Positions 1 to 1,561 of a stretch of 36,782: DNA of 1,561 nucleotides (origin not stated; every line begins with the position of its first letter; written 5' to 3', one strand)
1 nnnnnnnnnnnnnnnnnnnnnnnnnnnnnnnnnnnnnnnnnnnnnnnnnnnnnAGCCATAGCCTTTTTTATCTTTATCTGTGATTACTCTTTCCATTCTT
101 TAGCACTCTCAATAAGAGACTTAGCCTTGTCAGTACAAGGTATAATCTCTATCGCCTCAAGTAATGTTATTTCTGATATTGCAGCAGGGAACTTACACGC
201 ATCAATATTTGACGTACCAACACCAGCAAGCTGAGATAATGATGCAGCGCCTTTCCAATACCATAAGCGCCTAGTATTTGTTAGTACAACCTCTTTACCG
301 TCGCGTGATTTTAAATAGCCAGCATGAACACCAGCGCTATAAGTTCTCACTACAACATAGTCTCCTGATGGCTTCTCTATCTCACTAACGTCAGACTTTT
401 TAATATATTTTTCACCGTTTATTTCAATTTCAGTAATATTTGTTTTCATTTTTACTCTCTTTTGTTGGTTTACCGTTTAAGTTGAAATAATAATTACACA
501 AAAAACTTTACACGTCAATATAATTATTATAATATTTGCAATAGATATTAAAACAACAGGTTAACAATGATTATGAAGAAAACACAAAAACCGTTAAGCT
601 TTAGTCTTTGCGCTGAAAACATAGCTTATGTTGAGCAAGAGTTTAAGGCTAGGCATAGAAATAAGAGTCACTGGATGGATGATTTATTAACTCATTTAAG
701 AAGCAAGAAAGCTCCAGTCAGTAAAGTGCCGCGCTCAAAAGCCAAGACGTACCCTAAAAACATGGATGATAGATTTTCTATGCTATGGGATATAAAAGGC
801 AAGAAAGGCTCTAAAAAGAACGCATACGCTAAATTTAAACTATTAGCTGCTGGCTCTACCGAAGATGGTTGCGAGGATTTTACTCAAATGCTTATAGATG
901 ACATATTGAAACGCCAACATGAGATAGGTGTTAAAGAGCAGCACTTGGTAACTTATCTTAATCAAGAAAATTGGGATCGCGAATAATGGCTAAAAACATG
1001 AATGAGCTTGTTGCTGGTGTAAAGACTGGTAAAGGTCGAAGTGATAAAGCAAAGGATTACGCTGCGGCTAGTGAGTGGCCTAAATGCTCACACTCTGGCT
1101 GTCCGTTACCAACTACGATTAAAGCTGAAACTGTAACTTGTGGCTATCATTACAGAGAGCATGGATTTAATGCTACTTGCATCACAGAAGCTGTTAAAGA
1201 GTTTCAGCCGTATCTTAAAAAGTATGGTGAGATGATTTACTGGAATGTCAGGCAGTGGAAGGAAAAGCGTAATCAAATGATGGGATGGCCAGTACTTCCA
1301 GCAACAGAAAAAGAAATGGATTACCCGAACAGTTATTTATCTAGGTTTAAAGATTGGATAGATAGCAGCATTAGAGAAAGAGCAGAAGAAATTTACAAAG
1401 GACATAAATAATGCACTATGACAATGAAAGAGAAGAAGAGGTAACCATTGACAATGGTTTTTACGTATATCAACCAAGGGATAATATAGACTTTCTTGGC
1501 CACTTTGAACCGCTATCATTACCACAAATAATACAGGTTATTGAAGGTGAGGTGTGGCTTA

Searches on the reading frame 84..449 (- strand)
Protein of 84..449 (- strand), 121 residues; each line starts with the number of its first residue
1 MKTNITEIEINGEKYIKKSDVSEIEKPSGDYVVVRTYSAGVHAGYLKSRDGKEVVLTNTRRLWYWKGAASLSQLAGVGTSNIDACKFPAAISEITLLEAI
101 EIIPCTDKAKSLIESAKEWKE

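Call 30: search_protein_families(library=phrogs, proteins=[window:84-449:-], max_evalue=0.001)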
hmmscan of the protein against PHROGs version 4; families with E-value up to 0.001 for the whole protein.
window:84-449:- (121 aa): 1 family
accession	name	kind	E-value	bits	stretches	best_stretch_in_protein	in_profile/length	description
phrog_18306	-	unknown function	3e-09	38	1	23-112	147-235/242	-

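Call 31: search_protein_families(library=pfam, proteins=[window:84-449:-], max_evalue=0.01)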
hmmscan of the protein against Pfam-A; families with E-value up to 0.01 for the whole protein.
window:84-449:- (121 aa): 1 family
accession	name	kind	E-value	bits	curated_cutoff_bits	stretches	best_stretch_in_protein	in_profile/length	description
PF22253.2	DUF6948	-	2.7e-31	108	27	1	30-111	2-83/85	Domain of unknown function (DUF6948)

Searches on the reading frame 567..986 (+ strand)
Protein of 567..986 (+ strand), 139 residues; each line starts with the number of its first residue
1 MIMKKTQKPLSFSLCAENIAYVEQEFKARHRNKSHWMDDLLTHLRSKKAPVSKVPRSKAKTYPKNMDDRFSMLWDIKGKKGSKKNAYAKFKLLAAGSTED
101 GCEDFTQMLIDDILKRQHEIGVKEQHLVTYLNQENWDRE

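Call 30: search_protein_families(library=phrogs, proteins=[window:567-986:+], max_evalue=0.001)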
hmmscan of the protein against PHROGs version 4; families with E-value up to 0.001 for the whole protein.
window:567-986:+ (139 aa): 2 families
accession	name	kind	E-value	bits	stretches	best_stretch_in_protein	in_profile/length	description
phrog_270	-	DNA, RNA and nucleotide metabolism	3.7e-05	24.3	1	56-138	165-248/383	replication initiation protein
phrog_9474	-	DNA, RNA and nucleotide metabolism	0.00052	20.6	1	53-139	162-248/288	replication initiation protein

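Call 31: search_protein_families(library=pfam, proteins=[window:567-986:+], max_evalue=0.01)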
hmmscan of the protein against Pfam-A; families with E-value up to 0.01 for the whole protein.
window:567-986:+ (139 aa): 0 families

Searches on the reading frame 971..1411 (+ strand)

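Call 30: search_protein_families(library=phrogs, proteins=[window:971-1411:+], max_evalue=0.001)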
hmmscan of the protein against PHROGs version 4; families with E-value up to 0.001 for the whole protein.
window:971-1411:+ (146 aa): 0 families

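Call 31: search_protein_families(library=pfam, proteins=[window:971-1411:+], max_evalue=0.01)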
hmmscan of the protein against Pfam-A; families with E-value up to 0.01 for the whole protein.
window:971-1411:+ (146 aa): 1 family
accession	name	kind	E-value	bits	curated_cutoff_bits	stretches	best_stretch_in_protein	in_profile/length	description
PF00355.32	Rieske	-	0.0043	17.4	20.3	1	38-72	42-77/88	Rieske [2Fe-2S] domain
